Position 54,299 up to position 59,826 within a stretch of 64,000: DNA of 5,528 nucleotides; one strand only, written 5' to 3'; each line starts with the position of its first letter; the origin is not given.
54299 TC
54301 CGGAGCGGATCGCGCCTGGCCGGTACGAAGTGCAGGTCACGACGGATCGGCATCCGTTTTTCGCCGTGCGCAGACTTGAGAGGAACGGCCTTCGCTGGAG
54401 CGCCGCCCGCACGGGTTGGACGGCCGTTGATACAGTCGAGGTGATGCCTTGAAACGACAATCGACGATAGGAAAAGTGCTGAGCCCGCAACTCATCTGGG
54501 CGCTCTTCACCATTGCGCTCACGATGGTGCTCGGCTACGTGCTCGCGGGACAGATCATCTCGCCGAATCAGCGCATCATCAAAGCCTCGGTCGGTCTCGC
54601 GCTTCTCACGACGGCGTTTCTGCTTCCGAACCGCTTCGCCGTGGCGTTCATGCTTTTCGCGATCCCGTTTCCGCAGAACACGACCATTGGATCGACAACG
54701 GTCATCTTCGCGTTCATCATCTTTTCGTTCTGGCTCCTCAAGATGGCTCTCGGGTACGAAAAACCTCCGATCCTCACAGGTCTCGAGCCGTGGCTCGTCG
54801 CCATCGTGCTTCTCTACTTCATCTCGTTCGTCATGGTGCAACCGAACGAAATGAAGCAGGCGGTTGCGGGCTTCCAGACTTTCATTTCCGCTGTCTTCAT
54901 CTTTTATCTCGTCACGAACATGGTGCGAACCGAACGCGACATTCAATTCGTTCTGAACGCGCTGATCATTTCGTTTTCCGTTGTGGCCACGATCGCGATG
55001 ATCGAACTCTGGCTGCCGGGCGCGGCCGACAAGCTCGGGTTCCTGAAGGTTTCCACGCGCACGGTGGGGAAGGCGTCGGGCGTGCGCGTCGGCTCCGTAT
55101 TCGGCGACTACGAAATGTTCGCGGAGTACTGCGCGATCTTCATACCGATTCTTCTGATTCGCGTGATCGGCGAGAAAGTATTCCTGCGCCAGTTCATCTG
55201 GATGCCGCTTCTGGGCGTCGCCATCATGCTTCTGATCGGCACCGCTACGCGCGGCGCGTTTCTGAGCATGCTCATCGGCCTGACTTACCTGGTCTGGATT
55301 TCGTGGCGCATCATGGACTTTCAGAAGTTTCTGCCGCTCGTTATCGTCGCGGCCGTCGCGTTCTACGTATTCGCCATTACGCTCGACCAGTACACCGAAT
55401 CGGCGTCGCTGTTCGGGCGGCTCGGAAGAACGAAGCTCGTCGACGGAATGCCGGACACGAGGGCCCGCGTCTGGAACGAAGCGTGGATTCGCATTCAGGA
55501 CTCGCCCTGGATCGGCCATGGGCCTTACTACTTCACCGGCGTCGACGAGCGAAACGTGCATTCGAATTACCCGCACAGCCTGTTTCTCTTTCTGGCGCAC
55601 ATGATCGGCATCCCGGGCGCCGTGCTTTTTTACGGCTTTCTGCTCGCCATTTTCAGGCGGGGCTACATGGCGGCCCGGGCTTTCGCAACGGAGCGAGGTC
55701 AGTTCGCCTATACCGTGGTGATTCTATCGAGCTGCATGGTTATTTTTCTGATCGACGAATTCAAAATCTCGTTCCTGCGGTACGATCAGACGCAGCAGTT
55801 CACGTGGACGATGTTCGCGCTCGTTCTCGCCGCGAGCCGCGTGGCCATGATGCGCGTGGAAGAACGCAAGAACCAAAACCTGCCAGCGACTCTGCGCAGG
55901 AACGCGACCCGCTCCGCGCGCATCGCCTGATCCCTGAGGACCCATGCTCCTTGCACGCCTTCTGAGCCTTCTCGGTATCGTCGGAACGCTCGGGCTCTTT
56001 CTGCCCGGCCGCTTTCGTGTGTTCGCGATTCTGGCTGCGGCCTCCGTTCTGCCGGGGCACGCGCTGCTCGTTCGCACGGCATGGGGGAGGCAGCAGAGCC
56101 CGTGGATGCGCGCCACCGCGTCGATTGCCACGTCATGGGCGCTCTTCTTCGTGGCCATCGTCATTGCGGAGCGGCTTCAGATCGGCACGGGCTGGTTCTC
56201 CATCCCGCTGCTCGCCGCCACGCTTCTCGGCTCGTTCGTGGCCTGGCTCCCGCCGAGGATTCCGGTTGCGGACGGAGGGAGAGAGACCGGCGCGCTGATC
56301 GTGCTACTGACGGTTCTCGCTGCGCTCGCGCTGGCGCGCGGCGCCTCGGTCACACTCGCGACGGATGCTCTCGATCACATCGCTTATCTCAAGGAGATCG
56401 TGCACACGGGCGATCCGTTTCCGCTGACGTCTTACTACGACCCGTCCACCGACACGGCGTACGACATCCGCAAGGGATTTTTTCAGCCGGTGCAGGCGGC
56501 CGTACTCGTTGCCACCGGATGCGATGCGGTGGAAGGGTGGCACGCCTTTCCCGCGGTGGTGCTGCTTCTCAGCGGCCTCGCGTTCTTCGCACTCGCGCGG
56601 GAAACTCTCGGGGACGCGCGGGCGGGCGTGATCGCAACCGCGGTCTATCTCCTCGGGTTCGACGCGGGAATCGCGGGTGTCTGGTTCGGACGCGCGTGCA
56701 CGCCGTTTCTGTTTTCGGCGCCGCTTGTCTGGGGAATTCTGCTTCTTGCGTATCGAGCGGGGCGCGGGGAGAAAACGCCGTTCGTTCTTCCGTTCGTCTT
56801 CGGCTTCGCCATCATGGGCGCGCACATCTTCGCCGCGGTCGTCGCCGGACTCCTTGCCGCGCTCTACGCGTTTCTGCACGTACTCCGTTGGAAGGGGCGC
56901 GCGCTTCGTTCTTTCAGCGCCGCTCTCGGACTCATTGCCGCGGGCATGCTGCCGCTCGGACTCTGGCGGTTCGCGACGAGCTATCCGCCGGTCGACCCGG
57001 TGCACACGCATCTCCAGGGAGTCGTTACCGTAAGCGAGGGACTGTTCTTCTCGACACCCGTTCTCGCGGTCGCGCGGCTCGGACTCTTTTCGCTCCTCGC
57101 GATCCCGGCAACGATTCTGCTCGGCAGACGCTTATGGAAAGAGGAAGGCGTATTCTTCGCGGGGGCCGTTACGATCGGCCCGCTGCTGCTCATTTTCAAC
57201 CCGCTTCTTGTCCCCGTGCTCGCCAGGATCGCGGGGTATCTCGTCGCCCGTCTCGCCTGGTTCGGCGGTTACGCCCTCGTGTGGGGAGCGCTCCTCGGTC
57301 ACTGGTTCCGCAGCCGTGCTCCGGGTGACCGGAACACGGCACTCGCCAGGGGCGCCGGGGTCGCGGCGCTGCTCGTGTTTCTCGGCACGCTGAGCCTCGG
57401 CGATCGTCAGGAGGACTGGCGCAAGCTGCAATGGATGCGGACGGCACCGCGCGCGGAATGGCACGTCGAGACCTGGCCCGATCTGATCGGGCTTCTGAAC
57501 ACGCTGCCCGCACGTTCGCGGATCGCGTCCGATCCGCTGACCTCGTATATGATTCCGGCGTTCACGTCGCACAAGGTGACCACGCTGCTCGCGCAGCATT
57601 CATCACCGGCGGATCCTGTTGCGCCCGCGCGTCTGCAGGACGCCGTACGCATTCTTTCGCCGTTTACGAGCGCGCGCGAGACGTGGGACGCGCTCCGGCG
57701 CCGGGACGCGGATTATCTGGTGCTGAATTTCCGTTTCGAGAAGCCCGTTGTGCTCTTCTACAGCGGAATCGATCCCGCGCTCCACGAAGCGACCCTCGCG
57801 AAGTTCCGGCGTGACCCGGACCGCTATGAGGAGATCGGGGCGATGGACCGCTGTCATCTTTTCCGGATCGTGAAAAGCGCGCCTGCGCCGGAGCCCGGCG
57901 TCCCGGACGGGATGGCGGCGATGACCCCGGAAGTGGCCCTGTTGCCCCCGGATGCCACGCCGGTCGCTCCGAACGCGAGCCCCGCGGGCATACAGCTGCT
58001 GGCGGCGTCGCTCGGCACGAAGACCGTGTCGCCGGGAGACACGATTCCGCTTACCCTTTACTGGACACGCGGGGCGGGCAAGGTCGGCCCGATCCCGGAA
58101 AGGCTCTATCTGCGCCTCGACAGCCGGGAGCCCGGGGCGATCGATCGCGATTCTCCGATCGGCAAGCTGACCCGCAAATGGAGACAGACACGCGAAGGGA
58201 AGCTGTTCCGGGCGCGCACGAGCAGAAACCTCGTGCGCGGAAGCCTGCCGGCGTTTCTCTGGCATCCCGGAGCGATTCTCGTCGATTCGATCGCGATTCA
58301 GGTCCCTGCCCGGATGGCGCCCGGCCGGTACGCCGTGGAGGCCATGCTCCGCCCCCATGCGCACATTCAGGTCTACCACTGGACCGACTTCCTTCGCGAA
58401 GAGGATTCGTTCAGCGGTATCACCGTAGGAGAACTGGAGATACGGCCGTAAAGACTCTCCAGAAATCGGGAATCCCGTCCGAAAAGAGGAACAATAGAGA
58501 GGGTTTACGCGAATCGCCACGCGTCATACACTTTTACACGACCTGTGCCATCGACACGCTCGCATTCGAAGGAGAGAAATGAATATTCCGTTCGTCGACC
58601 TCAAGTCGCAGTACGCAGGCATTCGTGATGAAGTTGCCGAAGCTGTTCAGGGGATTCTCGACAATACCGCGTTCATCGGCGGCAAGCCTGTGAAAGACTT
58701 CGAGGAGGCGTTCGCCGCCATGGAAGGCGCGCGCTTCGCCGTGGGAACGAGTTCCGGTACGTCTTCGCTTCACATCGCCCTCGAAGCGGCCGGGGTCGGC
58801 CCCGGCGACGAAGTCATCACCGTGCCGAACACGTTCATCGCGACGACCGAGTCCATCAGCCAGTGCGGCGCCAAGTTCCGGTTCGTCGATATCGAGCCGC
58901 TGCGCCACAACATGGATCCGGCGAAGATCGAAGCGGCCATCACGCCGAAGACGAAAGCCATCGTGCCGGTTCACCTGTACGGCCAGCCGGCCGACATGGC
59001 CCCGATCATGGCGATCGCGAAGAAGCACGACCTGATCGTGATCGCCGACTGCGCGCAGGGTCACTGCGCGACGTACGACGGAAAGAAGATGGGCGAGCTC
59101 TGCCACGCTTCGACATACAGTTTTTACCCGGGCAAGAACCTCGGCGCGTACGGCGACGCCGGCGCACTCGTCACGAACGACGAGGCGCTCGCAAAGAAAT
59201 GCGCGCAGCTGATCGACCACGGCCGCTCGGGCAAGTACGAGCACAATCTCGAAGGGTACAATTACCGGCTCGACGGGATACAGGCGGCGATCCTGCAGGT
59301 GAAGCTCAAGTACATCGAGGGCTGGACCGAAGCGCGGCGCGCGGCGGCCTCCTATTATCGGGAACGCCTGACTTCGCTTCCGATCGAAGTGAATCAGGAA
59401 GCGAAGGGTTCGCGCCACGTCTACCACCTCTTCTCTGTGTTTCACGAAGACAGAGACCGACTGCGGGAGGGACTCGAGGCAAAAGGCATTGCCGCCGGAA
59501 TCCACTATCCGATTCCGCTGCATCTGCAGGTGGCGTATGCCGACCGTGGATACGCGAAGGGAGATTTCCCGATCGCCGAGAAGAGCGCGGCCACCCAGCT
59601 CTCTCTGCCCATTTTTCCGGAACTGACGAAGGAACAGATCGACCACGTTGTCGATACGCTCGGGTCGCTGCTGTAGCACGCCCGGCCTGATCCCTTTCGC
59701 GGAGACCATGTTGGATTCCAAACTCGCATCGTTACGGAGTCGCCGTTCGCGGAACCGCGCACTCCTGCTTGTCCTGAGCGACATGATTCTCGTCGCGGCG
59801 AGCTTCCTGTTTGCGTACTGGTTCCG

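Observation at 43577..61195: Two different initiating phosphoglycosyl transferases in one Wzx/Wzy locus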

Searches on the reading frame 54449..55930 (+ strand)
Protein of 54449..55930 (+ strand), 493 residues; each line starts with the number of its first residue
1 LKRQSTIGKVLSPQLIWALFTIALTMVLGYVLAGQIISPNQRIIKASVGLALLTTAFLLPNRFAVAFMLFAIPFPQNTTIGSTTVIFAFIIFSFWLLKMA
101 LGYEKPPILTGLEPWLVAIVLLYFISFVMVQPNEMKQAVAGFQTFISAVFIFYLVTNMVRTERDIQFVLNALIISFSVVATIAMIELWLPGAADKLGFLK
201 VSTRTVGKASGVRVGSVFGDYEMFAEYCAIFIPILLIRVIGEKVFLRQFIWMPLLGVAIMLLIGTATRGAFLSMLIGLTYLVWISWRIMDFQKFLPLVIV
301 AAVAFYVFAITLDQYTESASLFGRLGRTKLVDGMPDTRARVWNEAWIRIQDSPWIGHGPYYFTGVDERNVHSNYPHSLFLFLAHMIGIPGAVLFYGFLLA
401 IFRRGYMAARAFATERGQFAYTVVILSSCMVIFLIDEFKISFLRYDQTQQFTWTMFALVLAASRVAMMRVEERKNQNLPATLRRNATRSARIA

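Call 4: search_protein_families(library=pfam, proteins=[window:54449-55930:+])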
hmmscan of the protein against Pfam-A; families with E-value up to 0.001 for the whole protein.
window:54449-55930:+ (493 aa): 1 family
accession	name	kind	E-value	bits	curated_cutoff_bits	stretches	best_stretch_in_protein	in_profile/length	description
PF04932.20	Wzy_C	-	7.9e-17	61.9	31.7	1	257-395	5-149/149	O-Antigen ligase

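Call 6: search_protein_families(library=ncbifam, proteins=[window:54449-55930:+])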
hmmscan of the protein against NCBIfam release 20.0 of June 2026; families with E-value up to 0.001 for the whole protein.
window:54449-55930:+ (493 aa): 1 family
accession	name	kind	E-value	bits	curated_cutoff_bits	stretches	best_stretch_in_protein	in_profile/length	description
TIGR00947.1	2A73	equivalog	3.9e-12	45.9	366.4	1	61-461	17-421/425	IctB family putative bicarbonate transporter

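Call 83: search_solved_structures(query=window:54449-55930:+, max_evalue=1)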
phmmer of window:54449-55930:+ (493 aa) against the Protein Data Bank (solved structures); distinct sequences matched with E-value up to 1: 0.

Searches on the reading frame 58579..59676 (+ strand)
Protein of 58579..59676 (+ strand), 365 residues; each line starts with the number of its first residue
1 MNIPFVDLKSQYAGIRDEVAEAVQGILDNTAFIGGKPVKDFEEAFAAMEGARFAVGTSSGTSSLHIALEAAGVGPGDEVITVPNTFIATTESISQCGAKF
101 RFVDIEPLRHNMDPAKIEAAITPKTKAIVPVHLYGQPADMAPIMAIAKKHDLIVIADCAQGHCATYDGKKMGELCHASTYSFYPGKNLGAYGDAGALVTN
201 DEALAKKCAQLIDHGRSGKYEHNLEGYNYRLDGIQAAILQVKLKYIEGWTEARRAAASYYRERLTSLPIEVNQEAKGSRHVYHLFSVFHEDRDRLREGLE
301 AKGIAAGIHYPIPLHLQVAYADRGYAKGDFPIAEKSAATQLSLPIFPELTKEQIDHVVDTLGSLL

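Call 4: search_protein_families(library=pfam, proteins=[window:58579-59676:+])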
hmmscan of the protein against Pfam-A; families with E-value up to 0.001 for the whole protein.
window:58579-59676:+ (365 aa): 5 families
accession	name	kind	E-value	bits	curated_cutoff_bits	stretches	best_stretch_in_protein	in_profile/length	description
PF01041.23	DegT_DnrJ_EryC1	-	1.3e-119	400.1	19.8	1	16-361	4-359/360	DegT/DnrJ/EryC1/StrS aminotransferase family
PF01053.26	Cys_Met_Meta_PP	-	3e-09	36.3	27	1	39-158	55-174/381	Cys/Met metabolism PLP-dependent enzyme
PF00155.27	Aminotran_1_2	-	5e-07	29.7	19.7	1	38-214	44-247/361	Aminotransferase class I and II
PF01212.27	Beta_elim_lyase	-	2.6e-06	27.4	27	1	30-159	26-170/288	Beta-eliminating lyase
PF00266.25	Aminotran_5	-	2.8e-06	27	21.5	1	55-161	65-179/371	Aminotransferase class-V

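Call 6: search_protein_families(library=ncbifam, proteins=[window:58579-59676:+])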
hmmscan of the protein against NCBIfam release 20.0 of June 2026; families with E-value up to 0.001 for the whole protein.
window:58579-59676:+ (365 aa): 34 families (the best 25 are shown)
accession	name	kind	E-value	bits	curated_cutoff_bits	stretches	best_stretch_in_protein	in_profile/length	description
TIGR03588.1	PseC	equivalog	2.6e-80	270.2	423.5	1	15-364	9-379/380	UDP-4-amino-4,6-dideoxy-N-acetyl-beta-L-altrosamine transaminase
NF008687.0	PRK11706.1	equivalog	7.2e-65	219.2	375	1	23-362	17-371/375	dTDP-4-amino-4,6-dideoxygalactose transaminase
NF008658.2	PRK11658.1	equivalog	5.8e-62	209.5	631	1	15-364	12-376/379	UDP-4-amino-4-deoxy-L-arabinose aminotransferase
TIGR04181.1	NHT_00031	hypoth_equivalog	1.3e-58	198.7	420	1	34-344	28-357/359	LegC family aminotransferase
TIGR02379.1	ECA_wecE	subfamily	1.6e-55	188.4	434.85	1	38-362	33-372/376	dTDP-4-amino-4,6-dideoxy-D-glucose transaminase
TIGR04427.1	PLP_DesI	equivalog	3.2e-47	161.5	650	1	16-360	31-378/390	dTDP-4-dehydro-6-deoxyglucose aminotransferase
NF011936.0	PRK15407.1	equivalog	2.2e-44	151.8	423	2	17-217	47-253/440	lipopolysaccharide biosynthesis protein RfbH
NF004770.0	PRK06108.1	subfamily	2e-11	43.4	422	1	45-158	90-210/396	pyridoxal phosphate-dependent aminotransferase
NF006488.0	PRK08912.1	equivalog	3.3e-11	42.8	498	1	55-171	91-211/387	aminotransferase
NF005871.0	PRK07811.1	equivalog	1.1e-08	34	513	1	39-211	64-234/389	cystathionine gamma-synthase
NF041364.1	GntC_guanitoxin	equivalog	1.3e-08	34.2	415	1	60-170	68-186/356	guanitoxin biosynthesis PLP-dependent (S)-gamma-hydroxy-L-arginine cyclodehydratase GntC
TIGR01325.1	O_suc_HS_sulf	equivalog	1.6e-08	33.5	510.05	1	38-147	56-165/380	O-succinylhomoserine sulfhydrylase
NF006003.0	PRK08133.1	equivalog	1.8e-08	33.5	522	1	38-160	68-190/396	O-succinylhomoserine sulfhydrylase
NF005816.0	PRK07682.1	equivalog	4e-08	32.3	620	1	59-160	98-205/390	aminotransferase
NF006569.0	PRK09082.1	subfamily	7.3e-08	31.9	420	1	57-170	97-214/386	methionine aminotransferase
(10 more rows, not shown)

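Call 57: search_solved_structures(query=window:58579-59676:+, max_evalue=1e-30)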
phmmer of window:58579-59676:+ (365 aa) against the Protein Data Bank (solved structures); distinct sequences matched with E-value up to 1e-30: 40.
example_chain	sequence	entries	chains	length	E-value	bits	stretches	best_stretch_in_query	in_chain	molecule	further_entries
7b0d_A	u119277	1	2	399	2e-104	352.9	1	3-364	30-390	Glutamine--scyllo-inositol transaminase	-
3frk_A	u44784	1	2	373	3e-93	316.2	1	1-362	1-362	QdtB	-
2oga_A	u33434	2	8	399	1e-86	294.6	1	3-361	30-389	Transaminase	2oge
7n63_A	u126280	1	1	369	3.7e-83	283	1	3-362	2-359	Putative aminotransferase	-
3nyu_A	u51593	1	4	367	5.3e-79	269.3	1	3-355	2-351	Aminotransferase WbpE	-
3nu7_A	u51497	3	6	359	6.2e-79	269.1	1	3-354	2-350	Aminotransferase WbpE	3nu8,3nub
3nys_A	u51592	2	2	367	3.7e-78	266.5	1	3-355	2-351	Aminotransferase WbpE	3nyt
8e75_A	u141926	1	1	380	5.4e-72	246.2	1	4-354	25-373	DegT/DnrJ/EryC1/StrS aminotransferase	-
8e77_A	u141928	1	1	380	5.4e-72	246.2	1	4-354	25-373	DegT/DnrJ/EryC1/StrS aminotransferase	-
5u1z_A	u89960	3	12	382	5.8e-68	233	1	7-361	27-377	Putative aminotransferase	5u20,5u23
5u21_A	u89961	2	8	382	4e-67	230.2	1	7-361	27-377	Putative aminotransferase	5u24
3uwc_A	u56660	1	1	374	4.8e-67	230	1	1-359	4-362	Nucleotide-sugar aminotransferase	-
3bn1_A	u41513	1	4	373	4.7e-65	223.4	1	34-363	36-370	Perosamine synthetase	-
3dr7_A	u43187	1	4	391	5.5e-65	223.2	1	34-363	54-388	Putative perosamine synthetase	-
3dr4_A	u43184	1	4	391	1.8e-64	221.5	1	34-363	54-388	Putative perosamine synthetase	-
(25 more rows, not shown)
